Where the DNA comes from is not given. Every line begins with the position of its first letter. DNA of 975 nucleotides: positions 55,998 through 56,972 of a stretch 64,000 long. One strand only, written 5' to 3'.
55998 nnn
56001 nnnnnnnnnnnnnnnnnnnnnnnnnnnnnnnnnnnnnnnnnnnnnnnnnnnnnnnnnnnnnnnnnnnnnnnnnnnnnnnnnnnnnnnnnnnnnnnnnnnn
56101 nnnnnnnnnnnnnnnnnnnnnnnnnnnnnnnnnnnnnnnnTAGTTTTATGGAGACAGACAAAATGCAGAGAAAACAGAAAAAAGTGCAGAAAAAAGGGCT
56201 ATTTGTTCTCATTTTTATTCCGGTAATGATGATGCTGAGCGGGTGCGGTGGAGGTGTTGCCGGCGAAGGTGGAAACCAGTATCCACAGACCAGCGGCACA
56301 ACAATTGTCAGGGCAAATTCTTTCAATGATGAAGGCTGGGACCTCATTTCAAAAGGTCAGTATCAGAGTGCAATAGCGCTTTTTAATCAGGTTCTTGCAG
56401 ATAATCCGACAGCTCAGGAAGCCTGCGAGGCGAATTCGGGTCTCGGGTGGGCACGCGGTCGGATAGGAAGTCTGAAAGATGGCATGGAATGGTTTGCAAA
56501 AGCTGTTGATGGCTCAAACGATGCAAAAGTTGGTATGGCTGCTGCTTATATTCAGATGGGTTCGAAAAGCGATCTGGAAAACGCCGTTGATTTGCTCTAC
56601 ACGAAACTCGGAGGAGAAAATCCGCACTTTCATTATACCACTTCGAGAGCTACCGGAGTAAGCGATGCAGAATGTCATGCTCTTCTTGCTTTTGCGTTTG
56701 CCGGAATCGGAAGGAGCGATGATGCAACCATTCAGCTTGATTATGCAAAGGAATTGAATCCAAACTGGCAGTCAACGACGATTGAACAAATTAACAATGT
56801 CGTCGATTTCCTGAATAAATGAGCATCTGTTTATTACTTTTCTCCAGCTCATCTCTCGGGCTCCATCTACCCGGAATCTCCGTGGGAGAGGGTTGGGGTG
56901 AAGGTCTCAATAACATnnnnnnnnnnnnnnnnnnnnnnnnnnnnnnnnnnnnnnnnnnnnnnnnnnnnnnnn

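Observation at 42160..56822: Segmental duplication encoding two giant T9SS-type surface proteins, each coupled to a paralogous TPR lipoprotein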

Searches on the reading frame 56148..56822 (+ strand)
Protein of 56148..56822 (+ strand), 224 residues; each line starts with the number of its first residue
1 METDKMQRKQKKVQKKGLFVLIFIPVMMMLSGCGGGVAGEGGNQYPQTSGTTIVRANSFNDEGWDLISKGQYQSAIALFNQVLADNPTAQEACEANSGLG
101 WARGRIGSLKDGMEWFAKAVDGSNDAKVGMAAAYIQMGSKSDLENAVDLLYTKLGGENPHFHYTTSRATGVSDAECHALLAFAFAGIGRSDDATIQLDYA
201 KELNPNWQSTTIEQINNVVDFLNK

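Call 4: search_protein_families(library=pfam, proteins=[window:56148-56822:+], max_evalue=0.01)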
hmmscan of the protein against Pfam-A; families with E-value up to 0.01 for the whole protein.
window:56148-56822:+ (224 aa): 6 families
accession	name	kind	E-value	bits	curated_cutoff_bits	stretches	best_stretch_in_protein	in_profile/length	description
PF07719.23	TPR_2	-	2.4e-07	30.8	27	1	59-88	4-33/34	Tetratricopeptide repeat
PF13432.12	TPR_16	-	1.2e-05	26.1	32.7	1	61-125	2-63/65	Tetratricopeptide repeat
PF14559.12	TPR_19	-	1.9e-05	25.3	25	1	66-92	1-27/68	Tetratricopeptide repeat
PF13424.12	TPR_12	-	0.0058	17.2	30.1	0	55-84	44-73/77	Tetratricopeptide repeat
PF00515.34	TPR_1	-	0.0067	16.7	27.8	0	58-84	3-29/34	Tetratricopeptide repeat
PF18503.7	RPN6_C_helix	-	0.0094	16.1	25.8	0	211-220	11-20/27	26S proteasome subunit RPN6 C-terminal helix domain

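Call 5: search_protein_families(library=ncbifam, proteins=[window:56148-56822:+], max_evalue=0.01)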
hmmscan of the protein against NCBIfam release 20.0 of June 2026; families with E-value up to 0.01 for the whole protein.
window:56148-56822:+ (224 aa): 5 families
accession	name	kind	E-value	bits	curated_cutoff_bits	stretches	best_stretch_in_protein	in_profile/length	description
NF040959.1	MamA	equivalog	3.9e-05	23.2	200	1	54-155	35-133/204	magnetosome protein MamA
TIGR02795.1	tol_pal_ybgF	equivalog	0.0019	18.8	90.1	1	61-126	7-72/119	tol-pal system protein YbgF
NF058595.1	invert_tail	domain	0.0036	17.6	37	1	9-52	48-87/113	lipo-invert putative C-terminal anchoring domain-containing protein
NF033762.1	social_mot_Tgl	equivalog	0.0043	16.4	225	0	67-125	111-168/252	social motility TPR repeat lipoprotein Tgl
TIGR03302.1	OM_YfiO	subfamily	0.0049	16.4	81.4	0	19-95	3-72/239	outer membrane protein assembly factor BamD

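Call 11: find_homologous_proteins(query=window:56148-56822:+)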
Query window:56148-56822:+ (224 aa): 43 proteins with E <= 0.001 among 344 candidates.
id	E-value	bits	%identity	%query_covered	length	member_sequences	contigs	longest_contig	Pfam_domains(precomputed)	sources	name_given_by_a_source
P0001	2.2e-143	493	100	98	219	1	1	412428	PF14559.13,PF13432.13,PF07719.24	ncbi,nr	ncbi:MAG: tetratricopeptide repeat protein [Candidatus Riflebacteria bacterium]|nr:tetratricopeptide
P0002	1.7e-122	425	85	95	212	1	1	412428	PF07719.24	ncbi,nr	ncbi:MAG: tetratricopeptide repeat protein [Candidatus Riflebacteria bacterium]|nr:tetratricopeptide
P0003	1.4e-97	343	68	94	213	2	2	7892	PF13432.13,PF13181.13,PF07719.24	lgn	-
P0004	3.5e-95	336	69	95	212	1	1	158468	PF13432.13,PF07719.24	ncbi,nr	ncbi:MAG: tetratricopeptide repeat protein [Candidatus Riflebacteria bacterium]|nr:tetratricopeptide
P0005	1.2e-94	334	69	92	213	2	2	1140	PF00515.35,PF13432.13,PF13181.13,PF07719.24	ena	-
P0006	1.9e-93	330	68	91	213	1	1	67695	PF14559.13,PF13432.13,PF13181.13,PF07719.24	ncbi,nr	ncbi:MAG: tetratricopeptide repeat protein [Candidatus Riflebacteria bacterium]|nr:tetratricopeptide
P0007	8.3e-93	328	66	94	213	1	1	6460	PF07719.24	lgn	-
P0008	9.5e-90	318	68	94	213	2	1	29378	PF13432.13,PF13181.13,PF07719.24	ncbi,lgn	ncbi:MAG: tetratricopeptide repeat protein [Candidatus Ozemobacteraceae bacterium]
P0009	2.7e-89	316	69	87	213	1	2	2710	PF14559.13,PF13424.13,PF13432.13,PF13181.13,PF07719.24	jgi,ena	-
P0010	9.1e-89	315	64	80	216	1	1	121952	PF14559.13,PF13432.13,PF07719.24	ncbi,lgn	-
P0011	2.7e-88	313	67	91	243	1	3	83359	PF13432.13,PF13181.13,PF07719.24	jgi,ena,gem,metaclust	metaclust:\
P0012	1.3e-87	311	65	91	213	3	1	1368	PF13432.13,PF07719.24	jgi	jgi:tetratricopeptide (TPR) repeat protein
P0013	1.4e-87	311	63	95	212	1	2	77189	PF00515.35,PF13424.13,PF13432.13,PF13181.13,PF07719.24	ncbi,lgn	-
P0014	6.7e-87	308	64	87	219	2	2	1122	PF14559.13,PF00515.35,PF13432.13,PF13428.13,PF13181.13,PF07719.24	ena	-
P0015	2.1e-86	307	65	93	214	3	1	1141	PF14559.13,PF00515.35,PF13432.13,PF13181.13,PF07719.24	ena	-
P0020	1.7e-84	301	63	94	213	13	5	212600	PF14559.13,PF13431.13,PF00515.35,PF13432.13,PF13428.13,PF13181.13,PF07719.24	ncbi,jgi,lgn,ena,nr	ncbi:MAG TPA: tetratricopeptide repeat protein [Candidatus Ozemobacteraceae bacterium]|nr:tetratrico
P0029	2.9e-78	280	62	87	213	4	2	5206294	PF00515.35,PF13432.13,PF13181.13,PF07719.24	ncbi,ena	-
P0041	9.2e-70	252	53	96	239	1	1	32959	PF14559.13,PF13431.13,PF13414.13,PF00515.35,PF13424.13,PF13432.13,PF13181.13,PF07719.24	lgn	-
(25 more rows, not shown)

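Call 13: find_encoding_contigs(protein=P0029, flank=10000, max_places=3)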
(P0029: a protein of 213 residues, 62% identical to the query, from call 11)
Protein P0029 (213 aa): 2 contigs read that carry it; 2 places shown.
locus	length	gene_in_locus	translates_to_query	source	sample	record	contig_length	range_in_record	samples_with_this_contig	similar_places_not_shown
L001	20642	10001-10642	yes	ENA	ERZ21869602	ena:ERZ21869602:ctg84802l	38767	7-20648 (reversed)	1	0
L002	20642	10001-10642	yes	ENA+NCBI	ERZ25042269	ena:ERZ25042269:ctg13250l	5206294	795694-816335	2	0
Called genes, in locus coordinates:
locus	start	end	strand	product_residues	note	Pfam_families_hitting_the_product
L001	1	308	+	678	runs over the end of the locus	PF00672:HAMP, PF00512:HisKA, PF02518:HATPase_c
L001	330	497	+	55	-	PF00072:Response_reg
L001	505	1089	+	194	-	PF00072:Response_reg, PF00158:Sigma54_activat, PF14532:Sigma54_activ_2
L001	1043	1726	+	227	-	PF00158:Sigma54_activat, PF25601:AAA_lid_14, PF02954:HTH_8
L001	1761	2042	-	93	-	-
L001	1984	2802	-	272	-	-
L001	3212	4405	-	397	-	PF13620:CarboxypepD_reg, PF01833:TIG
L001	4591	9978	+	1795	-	PF19077:Big_13 (faint), PF17936:Big_6 (faint), PF18962:Por_Secre_tail (faint), PF13860:FlgD_ig (weak)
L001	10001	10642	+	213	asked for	PF00515:TPR_1 (faint), PF07719:TPR_2 (faint), PF13181:TPR_8 (faint), PF13432:TPR_16 (faint)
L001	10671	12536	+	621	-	PF00041:fn3 (faint), PF13620:CarboxypepD_reg, PF13715:CarbopepD_reg_2 (faint), PF16656:Pur_ac_phosph_N (weak), PF28492:Beta_helix_4 (weak), PF13229:Beta_helix (weak)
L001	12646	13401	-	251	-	PF25948:DUF7986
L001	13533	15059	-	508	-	PF00482:T2SSF, PF00437:T2SSE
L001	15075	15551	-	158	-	-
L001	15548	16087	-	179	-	PF04542:Sigma70_r2, PF08281:Sigma70_r4_2, PF04545:Sigma70_r4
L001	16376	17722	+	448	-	PF02812:ELFV_dehydrog_N, PF00208:ELFV_dehydrog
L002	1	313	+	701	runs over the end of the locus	PF00672:HAMP, PF00512:HisKA, PF02518:HATPase_c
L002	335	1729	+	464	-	PF00072:Response_reg, PF00158:Sigma54_activat, PF14532:Sigma54_activ_2, PF07728:AAA_5, PF25601:AAA_lid_14, PF02954:HTH_8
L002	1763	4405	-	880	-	PF13620:CarboxypepD_reg, PF01833:TIG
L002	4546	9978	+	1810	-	PF17936:Big_6 (faint), PF19077:Big_13 (faint), PF09136:Glucodextran_B (faint), PF18962:Por_Secre_tail (faint), PF13860:FlgD_ig (weak)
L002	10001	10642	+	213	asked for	PF00515:TPR_1 (faint), PF07719:TPR_2 (faint), PF13181:TPR_8 (faint), PF13432:TPR_16 (faint)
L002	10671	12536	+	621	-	PF00041:fn3 (faint), PF13620:CarboxypepD_reg, PF13715:CarbopepD_reg_2 (faint), PF16656:Pur_ac_phosph_N (weak), PF28492:Beta_helix_4 (weak), PF13229:Beta_helix (weak)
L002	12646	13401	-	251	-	PF25948:DUF7986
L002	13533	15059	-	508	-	PF00482:T2SSF, PF00437:T2SSE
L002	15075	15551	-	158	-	-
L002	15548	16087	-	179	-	PF04542:Sigma70_r2, PF08281:Sigma70_r4_2, PF04545:Sigma70_r4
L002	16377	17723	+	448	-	PF02812:ELFV_dehydrog_N, PF00208:ELFV_dehydrog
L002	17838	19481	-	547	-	PF03023:MurJ, PF01554:MatE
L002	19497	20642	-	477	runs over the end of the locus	PF00520:Ion_trans, PF02254:TrkA_N, PF22614:Slo-like_RCK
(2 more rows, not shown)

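Call 14: find_encoding_contigs(protein=P0020, flank=10000, max_places=3)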
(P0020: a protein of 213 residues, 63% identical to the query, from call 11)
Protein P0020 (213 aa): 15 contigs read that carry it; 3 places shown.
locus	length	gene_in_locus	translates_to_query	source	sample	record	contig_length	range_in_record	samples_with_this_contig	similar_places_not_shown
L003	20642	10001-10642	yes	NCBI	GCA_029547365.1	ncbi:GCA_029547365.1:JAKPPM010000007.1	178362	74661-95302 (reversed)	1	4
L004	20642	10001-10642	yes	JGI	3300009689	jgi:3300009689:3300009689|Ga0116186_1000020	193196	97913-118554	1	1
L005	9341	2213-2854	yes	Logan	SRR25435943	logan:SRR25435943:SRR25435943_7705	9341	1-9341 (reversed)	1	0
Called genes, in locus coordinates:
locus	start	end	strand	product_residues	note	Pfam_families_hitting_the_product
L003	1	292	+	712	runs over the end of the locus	PF00672:HAMP, PF00512:HisKA, PF02518:HATPase_c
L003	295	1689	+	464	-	PF00072:Response_reg, PF00158:Sigma54_activat, PF14532:Sigma54_activ_2, PF07728:AAA_5 (weak), PF25601:AAA_lid_14, PF02954:HTH_8, PF18024:HTH_50 (faint)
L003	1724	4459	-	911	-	PF13620:CarboxypepD_reg, PF01833:TIG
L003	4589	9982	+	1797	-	PF18962:Por_Secre_tail (faint), PF13750:Big_3_3 (weak), PF19077:Big_13 (weak), PF09136:Glucodextran_B (weak), PF13860:FlgD_ig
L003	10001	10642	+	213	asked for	PF00515:TPR_1 (faint), PF07719:TPR_2 (faint), PF13181:TPR_8 (faint), PF13431:TPR_17 (faint), PF13428:TPR_14 (faint), PF13432:TPR_16, PF14559:TPR_19 (faint)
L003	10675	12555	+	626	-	PF00041:fn3 (faint), PF13620:CarboxypepD_reg, PF13715:CarbopepD_reg_2 (weak), PF16656:Pur_ac_phosph_N, PF28492:Beta_helix_4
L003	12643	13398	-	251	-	PF25948:DUF7986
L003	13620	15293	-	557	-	PF03023:MurJ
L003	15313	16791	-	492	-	PF00520:Ion_trans, PF22614:Slo-like_RCK, PF02254:TrkA_N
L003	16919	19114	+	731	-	-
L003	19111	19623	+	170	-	-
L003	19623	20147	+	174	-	-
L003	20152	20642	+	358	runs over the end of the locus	PF07719:TPR_2 (faint), PF13174:TPR_6 (faint), PF13424:TPR_12 (faint), PF13428:TPR_14 (faint), PF13432:TPR_16 (weak), PF14559:TPR_19 (weak)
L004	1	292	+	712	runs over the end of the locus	PF00672:HAMP, PF00512:HisKA, PF02518:HATPase_c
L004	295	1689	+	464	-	PF00072:Response_reg, PF00158:Sigma54_activat, PF14532:Sigma54_activ_2, PF07728:AAA_5 (weak), PF25601:AAA_lid_14, PF02954:HTH_8, PF18024:HTH_50 (faint)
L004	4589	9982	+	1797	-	PF18962:Por_Secre_tail (faint), PF13750:Big_3_3 (weak), PF19077:Big_13 (weak), PF09136:Glucodextran_B (weak), PF13860:FlgD_ig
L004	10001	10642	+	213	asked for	PF00515:TPR_1 (faint), PF07719:TPR_2 (faint), PF13181:TPR_8 (faint), PF13431:TPR_17 (faint), PF13428:TPR_14 (faint), PF13432:TPR_16, PF14559:TPR_19 (faint)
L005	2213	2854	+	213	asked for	PF00515:TPR_1 (faint), PF07719:TPR_2 (faint), PF13181:TPR_8 (faint), PF13431:TPR_17 (faint), PF13428:TPR_14 (faint), PF13432:TPR_16, PF14559:TPR_19 (faint)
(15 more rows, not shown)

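Call 18: find_encoding_contigs(protein=P0001, flank=10000, max_places=2)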
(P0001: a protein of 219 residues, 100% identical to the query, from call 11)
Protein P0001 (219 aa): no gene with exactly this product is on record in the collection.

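Call 20: find_encoding_contigs(protein=P0004, flank=10000, max_places=2)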
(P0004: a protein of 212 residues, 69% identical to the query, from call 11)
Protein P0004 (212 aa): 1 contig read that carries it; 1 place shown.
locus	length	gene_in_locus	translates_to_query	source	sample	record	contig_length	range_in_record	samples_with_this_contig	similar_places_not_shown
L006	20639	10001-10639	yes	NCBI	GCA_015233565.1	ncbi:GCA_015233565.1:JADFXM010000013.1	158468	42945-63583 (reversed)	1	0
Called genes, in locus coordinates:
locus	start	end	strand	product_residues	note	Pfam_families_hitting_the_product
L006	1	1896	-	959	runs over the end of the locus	PF02927:CelD_N, PF00759:Glyco_hydro_9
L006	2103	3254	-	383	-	PF13173:AAA_14, PF13635:DUF4143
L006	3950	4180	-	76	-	PF10387:DUF2442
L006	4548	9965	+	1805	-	PF13750:Big_3_3 (faint), PF19077:Big_13 (faint), PF13860:FlgD_ig (faint), PF09136:Glucodextran_B (faint), PF18962:Por_Secre_tail (faint)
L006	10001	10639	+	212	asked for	PF07719:TPR_2 (faint), PF13432:TPR_16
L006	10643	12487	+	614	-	PF13620:CarboxypepD_reg, PF16656:Pur_ac_phosph_N (faint), PF28492:Beta_helix_4, PF08480:Disaggr_assoc (faint)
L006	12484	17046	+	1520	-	PF13513:HEAT_EZ (faint), PF02985:HEAT (faint), PF13646:HEAT_2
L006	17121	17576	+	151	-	PF01966:HD (weak)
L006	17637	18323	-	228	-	-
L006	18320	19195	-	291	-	-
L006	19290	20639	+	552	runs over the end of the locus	PF25064:ARM_TT21_5th (faint), PF13371:TPR_9 (faint), PF13428:TPR_14 (faint), PF13431:TPR_17 (faint), PF13432:TPR_16 (faint), PF14561:TPR_20 (faint), PF23914:TPR_CcmH_CycH, PF14559:TPR_19 (weak), +9 more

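Call 21: find_encoding_contigs(protein=P0041, flank=10000, max_places=2)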
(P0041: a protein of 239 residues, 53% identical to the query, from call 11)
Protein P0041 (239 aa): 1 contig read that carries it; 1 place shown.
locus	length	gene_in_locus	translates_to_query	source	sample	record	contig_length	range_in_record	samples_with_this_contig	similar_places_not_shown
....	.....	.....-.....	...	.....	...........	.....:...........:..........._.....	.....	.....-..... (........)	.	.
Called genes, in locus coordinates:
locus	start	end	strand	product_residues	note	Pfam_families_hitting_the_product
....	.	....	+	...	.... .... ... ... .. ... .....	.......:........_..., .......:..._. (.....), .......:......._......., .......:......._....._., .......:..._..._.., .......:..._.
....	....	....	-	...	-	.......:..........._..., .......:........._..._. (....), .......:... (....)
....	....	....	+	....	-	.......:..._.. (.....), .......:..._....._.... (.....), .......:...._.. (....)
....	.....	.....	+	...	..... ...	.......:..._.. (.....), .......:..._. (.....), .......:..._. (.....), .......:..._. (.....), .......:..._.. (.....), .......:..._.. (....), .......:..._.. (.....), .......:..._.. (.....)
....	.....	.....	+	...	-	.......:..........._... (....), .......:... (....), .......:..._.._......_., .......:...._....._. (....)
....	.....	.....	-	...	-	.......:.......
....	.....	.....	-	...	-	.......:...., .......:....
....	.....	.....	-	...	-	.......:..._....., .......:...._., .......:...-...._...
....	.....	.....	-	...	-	-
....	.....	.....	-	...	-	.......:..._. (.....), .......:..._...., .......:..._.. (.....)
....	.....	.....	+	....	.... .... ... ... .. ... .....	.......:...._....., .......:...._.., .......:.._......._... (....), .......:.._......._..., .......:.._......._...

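Call 22: find_encoding_contigs(protein=P0010, flank=10000, max_places=2)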
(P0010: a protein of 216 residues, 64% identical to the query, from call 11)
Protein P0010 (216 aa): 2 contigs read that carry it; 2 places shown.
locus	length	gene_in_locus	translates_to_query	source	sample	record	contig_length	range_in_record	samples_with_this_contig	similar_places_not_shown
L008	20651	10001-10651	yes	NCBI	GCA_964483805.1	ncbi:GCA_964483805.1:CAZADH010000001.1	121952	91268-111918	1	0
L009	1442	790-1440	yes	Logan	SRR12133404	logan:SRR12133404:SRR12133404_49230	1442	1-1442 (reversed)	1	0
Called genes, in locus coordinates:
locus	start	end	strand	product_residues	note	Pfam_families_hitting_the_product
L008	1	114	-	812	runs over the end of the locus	PF11369:DUF3160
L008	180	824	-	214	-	-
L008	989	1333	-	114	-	PF01329:Pterin_4a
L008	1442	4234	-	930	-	PF13620:CarboxypepD_reg, PF13715:CarbopepD_reg_2 (faint), PF01833:TIG (weak)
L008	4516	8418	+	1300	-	-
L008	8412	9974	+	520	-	PF18962:Por_Secre_tail (faint), PF19077:Big_13, PF13860:FlgD_ig (weak)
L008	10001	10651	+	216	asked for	PF07719:TPR_2 (faint), PF13432:TPR_16 (weak), PF14559:TPR_19 (faint)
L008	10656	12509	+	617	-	PF13620:CarboxypepD_reg, PF13715:CarbopepD_reg_2 (faint), PF00041:fn3 (faint), PF16656:Pur_ac_phosph_N, PF28492:Beta_helix_4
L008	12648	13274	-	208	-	PF03162:Y_phosphatase2, PF13350:Y_phosphatase3, PF22741:PTP-NADK, PF22784:PTP-SAK, PF22785:Tc-R-P, PF00782:DSPc, PF00102:Y_phosphatase (weak)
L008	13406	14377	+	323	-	PF13487:HD_5, PF01966:HD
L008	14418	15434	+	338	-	PF02608:Bmp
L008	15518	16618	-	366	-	PF01209:Ubie_methyltran, PF13489:Methyltransf_23, PF08241:Methyltransf_11, PF08242:Methyltransf_12, PF13649:Methyltransf_25, PF13847:Methyltransf_31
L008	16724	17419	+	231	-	PF03692:CxxCxxCC (weak)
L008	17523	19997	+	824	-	PF00133:tRNA-synt_1, PF01406:tRNA-synt_1e (faint), PF09334:tRNA-synt_1g, PF13603:tRNA-synt_1_2, PF00133:tRNA-synt_1, PF09334:tRNA-synt_1g (weak), PF08264:Anticodon_1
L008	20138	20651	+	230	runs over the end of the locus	PF02586:SRAP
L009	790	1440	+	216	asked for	PF07719:TPR_2 (faint), PF13432:TPR_16 (weak), PF14559:TPR_19 (faint)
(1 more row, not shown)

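Call 40: predict_structure(alignment_id=A2)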
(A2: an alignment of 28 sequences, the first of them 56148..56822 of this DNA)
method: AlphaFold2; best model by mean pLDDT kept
length: 224 residues; sequences in the alignment: 28
mean_pLDDT: 84.3   pTM: 0.71
mean pLDDT of the five models: 84.3, 83.9, 83.7, 82.6, 81.8
residues with pLDDT >= 90: 160; 70-90: 7; 50-70: 25; < 50: 32
segments of 3 or more residues with pLDDT < 50: 1-4, 9-12, 34-54
pLDDT, mean of each block of 10 residues (from residue 1): 50 53 60 43 42 59 95 98 93 97 96 98 97 97 98 97 91 97 98 98 97 96 93
secondary structure, 60 per line:
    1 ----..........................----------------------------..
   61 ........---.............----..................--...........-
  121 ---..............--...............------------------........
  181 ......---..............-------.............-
elements in order: H5-30 H59-68 H72-84 H89-106 H109-119 H124-137 H140-154 H173-186 H190-203 H211-223

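Call 44: fold_search(model_id=the predicted structure, library=pdb)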
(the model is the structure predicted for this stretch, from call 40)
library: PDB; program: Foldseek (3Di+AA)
matches with E <= 10: 1169; with E <= 0.001: 1
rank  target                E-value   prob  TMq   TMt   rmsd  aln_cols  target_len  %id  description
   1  9gzg_A                4.3e-04  1.00  0.55  0.76   3.2       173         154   22  Crystal structure of CTPR4E4 mutant (released 2025-10-15)
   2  3ash_A                1.5e-03  1.00  0.53  0.66   3.6       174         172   22  MamA D159K mutant 1 (released 2011-07-20)
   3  3as5_A                1.7e-03  1.00  0.51  0.61   3.9       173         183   21  MamA AMB-1 P212121 (released 2011-07-20)
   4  3asg_B                1.8e-03  1.00  0.52  0.66   3.5       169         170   21  MamA D159K mutant 2 (released 2011-07-20)
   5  3as8                  1.9e-03  1.00  0.51  0.61   3.6       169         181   21  MamA MSR-1 P41212 (released 2011-07-20)
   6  3asf_B                1.9e-03  1.00  0.51  0.65   4.2       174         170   21  MamA MSR-1 C2 (released 2011-07-20)
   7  3asf_A                1.9e-03  1.00  0.48  0.59   6.2       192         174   20  MamA MSR-1 C2 (released 2011-07-20)
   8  3vtx_A                2.0e-03  1.00  0.49  0.60   5.1       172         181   20  Crystal structure of MamA protein (released 2012-10-31)
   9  3as4                  2.2e-03  1.00  0.52  0.66   3.9       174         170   21  MamA AMB-1 C2221 (released 2011-07-20)
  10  3vty_D                2.7e-03  1.00  0.51  0.65   3.6       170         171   19  Crystal structure of MamA (released 2012-10-31)
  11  3vty_C                3.0e-03  1.00  0.49  0.60   5.1       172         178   20  Crystal structure of MamA (released 2012-10-31)
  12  3vty_A                3.0e-03  1.00  0.49  0.61   4.9       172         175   19  Crystal structure of MamA (released 2012-10-31)
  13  1wm5                  3.1e-03  1.00  0.45  0.48   6.7       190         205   16  Crystal structure of the N-terminal TPR domain (1-203) of p67phox (released 2005-10-25)
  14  3as5_B                3.2e-03  1.00  0.52  0.67   3.4       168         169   21  MamA AMB-1 P212121 (released 2011-07-20)
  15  3asg_A                3.5e-03  1.00  0.51  0.61   3.4       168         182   21  MamA D159K mutant 2 (released 2011-07-20)
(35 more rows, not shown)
